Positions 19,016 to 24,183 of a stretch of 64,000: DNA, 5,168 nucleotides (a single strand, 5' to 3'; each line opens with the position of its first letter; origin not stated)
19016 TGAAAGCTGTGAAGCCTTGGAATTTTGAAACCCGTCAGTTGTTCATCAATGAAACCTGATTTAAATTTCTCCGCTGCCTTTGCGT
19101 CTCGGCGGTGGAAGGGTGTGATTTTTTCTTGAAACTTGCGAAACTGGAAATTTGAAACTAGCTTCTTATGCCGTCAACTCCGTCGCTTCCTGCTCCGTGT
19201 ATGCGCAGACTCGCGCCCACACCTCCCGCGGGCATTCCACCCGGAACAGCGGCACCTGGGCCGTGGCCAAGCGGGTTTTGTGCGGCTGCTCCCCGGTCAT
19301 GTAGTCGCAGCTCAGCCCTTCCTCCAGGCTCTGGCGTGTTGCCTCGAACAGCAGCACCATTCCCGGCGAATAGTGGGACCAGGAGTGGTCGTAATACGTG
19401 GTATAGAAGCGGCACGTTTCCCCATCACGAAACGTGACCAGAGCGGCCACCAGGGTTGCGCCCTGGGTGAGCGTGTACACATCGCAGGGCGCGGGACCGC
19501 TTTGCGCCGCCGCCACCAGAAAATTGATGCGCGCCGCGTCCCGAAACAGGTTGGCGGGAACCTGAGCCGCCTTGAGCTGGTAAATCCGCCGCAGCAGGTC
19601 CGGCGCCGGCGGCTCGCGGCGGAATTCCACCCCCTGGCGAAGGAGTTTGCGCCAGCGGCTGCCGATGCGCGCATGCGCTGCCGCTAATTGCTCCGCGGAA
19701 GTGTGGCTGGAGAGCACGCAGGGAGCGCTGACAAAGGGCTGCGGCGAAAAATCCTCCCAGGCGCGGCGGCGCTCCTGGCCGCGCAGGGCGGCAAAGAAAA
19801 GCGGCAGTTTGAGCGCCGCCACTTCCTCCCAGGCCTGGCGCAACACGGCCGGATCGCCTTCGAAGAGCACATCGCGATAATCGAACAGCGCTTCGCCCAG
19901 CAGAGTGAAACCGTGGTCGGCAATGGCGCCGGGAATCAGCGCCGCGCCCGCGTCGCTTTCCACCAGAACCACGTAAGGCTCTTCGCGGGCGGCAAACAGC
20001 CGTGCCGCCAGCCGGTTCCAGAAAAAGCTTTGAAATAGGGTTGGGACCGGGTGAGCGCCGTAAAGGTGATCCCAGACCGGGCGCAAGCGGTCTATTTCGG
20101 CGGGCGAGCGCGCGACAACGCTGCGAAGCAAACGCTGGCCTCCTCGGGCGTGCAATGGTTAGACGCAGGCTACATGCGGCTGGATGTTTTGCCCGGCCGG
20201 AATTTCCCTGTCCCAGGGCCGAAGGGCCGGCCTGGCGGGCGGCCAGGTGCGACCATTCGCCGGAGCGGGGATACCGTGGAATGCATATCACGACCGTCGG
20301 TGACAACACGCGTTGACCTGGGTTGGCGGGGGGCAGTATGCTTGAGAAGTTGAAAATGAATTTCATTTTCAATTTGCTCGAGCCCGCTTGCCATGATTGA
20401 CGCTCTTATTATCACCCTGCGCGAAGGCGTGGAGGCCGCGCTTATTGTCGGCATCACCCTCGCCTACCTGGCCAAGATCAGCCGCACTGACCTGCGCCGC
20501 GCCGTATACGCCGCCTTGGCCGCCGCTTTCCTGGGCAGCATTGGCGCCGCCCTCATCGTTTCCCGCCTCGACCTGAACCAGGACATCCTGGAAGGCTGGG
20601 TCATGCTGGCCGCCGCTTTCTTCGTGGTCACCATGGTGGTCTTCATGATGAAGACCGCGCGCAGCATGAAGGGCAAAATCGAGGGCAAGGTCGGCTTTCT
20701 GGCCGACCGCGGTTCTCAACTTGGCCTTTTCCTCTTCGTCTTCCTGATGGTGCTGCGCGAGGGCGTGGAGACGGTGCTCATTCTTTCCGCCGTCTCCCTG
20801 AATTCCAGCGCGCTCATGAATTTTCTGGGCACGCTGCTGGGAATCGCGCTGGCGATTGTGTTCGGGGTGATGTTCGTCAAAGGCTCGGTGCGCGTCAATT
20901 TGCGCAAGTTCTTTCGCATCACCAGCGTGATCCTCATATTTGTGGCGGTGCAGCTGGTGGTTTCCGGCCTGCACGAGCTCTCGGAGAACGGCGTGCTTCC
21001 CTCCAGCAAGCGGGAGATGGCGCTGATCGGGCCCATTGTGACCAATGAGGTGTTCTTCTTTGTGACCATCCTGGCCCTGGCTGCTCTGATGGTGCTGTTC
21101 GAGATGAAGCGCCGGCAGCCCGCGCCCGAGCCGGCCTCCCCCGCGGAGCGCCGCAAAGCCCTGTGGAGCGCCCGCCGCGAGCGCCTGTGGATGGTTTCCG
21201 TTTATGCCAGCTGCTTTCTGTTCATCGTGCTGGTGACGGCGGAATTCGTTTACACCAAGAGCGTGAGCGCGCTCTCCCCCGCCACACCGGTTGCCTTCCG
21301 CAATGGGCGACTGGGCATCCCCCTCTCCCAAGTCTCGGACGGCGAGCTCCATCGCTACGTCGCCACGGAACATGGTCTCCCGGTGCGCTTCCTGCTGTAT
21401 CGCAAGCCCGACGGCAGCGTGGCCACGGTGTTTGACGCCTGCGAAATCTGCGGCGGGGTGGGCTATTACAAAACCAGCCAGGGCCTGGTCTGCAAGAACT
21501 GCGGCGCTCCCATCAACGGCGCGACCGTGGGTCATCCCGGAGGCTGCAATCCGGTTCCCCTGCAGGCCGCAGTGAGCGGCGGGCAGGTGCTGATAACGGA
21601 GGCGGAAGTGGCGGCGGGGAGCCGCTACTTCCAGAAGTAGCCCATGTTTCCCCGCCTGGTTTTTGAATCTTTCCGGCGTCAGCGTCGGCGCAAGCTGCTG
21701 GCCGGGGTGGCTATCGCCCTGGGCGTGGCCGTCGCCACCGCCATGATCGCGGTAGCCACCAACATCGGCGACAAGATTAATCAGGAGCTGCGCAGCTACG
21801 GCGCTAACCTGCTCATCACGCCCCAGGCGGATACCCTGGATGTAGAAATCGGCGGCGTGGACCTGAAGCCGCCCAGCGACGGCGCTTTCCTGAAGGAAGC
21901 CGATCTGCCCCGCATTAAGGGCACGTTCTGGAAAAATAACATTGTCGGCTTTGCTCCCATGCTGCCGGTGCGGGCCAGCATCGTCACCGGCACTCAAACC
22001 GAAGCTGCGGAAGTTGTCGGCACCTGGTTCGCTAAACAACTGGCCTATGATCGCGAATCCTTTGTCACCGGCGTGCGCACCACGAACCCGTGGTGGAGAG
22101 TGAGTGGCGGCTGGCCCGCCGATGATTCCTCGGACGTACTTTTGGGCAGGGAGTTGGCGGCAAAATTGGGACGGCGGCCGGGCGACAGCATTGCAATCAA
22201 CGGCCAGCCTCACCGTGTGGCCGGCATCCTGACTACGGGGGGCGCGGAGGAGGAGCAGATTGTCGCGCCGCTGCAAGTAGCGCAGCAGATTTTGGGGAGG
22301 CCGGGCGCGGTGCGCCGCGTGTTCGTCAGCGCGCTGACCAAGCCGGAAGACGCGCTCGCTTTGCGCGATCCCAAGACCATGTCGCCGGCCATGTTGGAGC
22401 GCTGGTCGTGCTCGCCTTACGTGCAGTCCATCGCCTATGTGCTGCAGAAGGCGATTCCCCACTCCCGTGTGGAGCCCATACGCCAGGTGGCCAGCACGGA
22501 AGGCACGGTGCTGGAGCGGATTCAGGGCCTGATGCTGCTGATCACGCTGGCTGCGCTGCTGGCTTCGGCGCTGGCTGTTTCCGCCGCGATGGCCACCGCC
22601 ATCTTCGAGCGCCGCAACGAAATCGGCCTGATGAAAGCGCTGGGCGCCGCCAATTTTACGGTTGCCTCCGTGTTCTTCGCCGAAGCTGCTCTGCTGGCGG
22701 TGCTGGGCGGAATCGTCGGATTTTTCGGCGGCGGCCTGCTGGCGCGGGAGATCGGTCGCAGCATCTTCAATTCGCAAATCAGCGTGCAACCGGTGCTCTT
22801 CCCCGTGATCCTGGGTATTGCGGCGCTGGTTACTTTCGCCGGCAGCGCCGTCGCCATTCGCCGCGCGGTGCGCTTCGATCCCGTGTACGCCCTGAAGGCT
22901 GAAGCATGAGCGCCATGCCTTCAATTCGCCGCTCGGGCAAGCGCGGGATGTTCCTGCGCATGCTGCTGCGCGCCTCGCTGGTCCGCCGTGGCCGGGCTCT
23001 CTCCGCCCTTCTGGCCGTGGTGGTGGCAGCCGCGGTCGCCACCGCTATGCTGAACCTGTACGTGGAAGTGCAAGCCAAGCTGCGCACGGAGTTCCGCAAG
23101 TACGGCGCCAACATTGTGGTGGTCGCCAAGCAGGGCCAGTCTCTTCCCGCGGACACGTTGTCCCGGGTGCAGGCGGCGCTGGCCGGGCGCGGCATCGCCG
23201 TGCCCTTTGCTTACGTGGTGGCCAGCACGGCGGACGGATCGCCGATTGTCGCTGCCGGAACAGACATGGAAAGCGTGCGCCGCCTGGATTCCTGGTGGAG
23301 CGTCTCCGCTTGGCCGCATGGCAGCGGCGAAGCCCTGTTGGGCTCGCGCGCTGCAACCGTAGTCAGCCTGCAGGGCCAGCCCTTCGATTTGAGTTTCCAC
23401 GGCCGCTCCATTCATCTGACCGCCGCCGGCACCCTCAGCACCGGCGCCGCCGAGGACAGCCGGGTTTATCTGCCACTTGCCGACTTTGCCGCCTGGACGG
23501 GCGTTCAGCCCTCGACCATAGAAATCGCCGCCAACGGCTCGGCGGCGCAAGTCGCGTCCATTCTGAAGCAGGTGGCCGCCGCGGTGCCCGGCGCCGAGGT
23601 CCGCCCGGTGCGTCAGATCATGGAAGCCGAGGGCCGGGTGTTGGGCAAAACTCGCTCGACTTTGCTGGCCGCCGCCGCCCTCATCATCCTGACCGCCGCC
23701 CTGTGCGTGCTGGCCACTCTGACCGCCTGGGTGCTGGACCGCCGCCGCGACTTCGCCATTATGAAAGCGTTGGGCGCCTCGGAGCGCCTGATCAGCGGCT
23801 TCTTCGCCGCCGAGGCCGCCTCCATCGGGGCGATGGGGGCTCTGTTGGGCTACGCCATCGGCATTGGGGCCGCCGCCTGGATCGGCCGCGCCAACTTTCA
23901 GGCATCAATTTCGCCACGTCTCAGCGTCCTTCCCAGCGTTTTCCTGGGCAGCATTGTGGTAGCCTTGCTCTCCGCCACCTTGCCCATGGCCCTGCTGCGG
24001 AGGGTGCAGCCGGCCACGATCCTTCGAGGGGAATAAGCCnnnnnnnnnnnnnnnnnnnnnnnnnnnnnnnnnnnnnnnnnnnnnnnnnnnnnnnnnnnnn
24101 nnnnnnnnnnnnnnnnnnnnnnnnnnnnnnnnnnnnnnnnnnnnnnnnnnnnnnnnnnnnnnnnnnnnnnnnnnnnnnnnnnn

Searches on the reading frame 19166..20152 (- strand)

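Call 78: search_protein_families(library=pfam, proteins=[window:19166-20152:-], max_evalue=0.001)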
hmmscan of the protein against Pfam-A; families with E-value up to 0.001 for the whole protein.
window:19166-20152:- (328 aa): 1 family
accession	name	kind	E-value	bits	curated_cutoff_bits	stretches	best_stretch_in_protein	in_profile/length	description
PF13480.13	Acetyltransf_6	-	1.6e-21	77.4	22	1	161-292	5-142/143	Acetyltransferase (GNAT) domain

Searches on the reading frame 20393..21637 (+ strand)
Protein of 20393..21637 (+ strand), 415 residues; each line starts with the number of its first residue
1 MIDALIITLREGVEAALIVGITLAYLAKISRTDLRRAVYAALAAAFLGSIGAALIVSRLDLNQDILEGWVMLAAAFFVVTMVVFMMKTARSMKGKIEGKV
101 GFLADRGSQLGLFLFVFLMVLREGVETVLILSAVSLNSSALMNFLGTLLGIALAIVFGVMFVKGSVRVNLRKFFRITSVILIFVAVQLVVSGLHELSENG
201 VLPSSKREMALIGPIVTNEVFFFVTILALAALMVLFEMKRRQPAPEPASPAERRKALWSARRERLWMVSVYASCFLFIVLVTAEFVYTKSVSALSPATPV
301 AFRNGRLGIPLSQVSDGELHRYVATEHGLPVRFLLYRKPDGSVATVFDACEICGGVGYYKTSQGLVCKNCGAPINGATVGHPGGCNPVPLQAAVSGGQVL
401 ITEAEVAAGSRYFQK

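Call 3: search_protein_families(library=pfam, proteins=[window:20393-21637:+], max_evalue=1)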
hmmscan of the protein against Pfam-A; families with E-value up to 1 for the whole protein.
window:20393-21637:+ (415 aa): 3 families
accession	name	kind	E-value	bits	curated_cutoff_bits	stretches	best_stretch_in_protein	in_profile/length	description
PF03239.20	FTR1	-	1.5e-35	123.3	25.3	1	2-200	2-213/284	Iron permease FTR1 family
PF10080.14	FtrD-like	-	7.5e-29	100.3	26.3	1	314-413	1-101/101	Membrane iron-sulfur containing protein FtrD-like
PF08792.16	A2L_zn_ribbon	-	0.053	13.7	22.9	1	350-372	6-29/33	A2L zinc ribbon domain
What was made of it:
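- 20393..21640 (+): FTR1 iron permease fused to an FtrD-like/DUF2318 domain (FetM+FetA equivalents). Pfam FTR1 at 2-200 (E 1.5e-35) and FtrD-like at 314-413 (E 7.5e-29) (call 3).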

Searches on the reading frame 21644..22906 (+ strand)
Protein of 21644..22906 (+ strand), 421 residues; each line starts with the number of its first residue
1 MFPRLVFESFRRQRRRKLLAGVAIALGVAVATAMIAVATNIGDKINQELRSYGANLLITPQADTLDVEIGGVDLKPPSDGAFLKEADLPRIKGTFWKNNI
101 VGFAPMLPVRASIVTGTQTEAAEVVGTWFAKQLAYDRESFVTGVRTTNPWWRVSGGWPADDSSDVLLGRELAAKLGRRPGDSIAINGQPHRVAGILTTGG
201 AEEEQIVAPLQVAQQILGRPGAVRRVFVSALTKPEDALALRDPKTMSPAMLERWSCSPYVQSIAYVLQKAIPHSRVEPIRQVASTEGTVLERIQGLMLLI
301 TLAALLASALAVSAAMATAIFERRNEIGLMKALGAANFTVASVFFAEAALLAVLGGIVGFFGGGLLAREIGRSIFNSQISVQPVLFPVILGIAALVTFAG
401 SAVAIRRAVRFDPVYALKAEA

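Call 3: search_protein_families(library=pfam, proteins=[window:21644-22906:+], max_evalue=1)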
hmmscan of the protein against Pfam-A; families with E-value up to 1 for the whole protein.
window:21644-22906:+ (421 aa): 2 families
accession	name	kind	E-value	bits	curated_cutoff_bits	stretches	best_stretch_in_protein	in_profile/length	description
PF12704.14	MacB_PCD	-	2.9e-14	54.3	27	1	22-236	6-196/207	MacB-like periplasmic core domain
PF02687.27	FtsX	-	8.3e-14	52.1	25.5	1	299-413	2-120/120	FtsX-like permease C-terminal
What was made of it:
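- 21644..22909 (+): MacB_PCD/FtsX permease 1 (FetB-like). Pfam MacB_PCD and FtsX (call 3).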

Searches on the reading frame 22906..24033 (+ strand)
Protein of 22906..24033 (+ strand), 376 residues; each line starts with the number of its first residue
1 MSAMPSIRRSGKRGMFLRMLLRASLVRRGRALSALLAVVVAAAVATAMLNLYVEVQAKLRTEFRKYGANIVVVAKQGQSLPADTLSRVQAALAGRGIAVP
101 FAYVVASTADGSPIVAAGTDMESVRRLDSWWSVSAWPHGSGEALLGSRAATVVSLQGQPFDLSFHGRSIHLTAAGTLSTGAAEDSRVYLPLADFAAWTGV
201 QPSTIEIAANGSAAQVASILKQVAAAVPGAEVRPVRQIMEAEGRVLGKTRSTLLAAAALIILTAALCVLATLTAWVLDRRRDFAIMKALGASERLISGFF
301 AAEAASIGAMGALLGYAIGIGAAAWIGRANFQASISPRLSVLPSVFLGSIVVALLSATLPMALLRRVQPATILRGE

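Call 3: search_protein_families(library=pfam, proteins=[window:22906-24033:+], max_evalue=1)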
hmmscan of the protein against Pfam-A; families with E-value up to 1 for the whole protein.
window:22906-24033:+ (376 aa): 2 families
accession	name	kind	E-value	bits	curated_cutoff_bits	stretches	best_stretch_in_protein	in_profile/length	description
PF02687.27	FtsX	-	6.7e-17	62.1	25.5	1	255-366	2-117/120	FtsX-like permease C-terminal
PF12704.14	MacB_PCD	-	5.6e-07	30.5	27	1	34-217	4-201/207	MacB-like periplasmic core domain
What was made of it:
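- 22906..24036 (+): MacB_PCD/FtsX permease 2 (FetC-like). Pfam FtsX and MacB_PCD (call 3).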
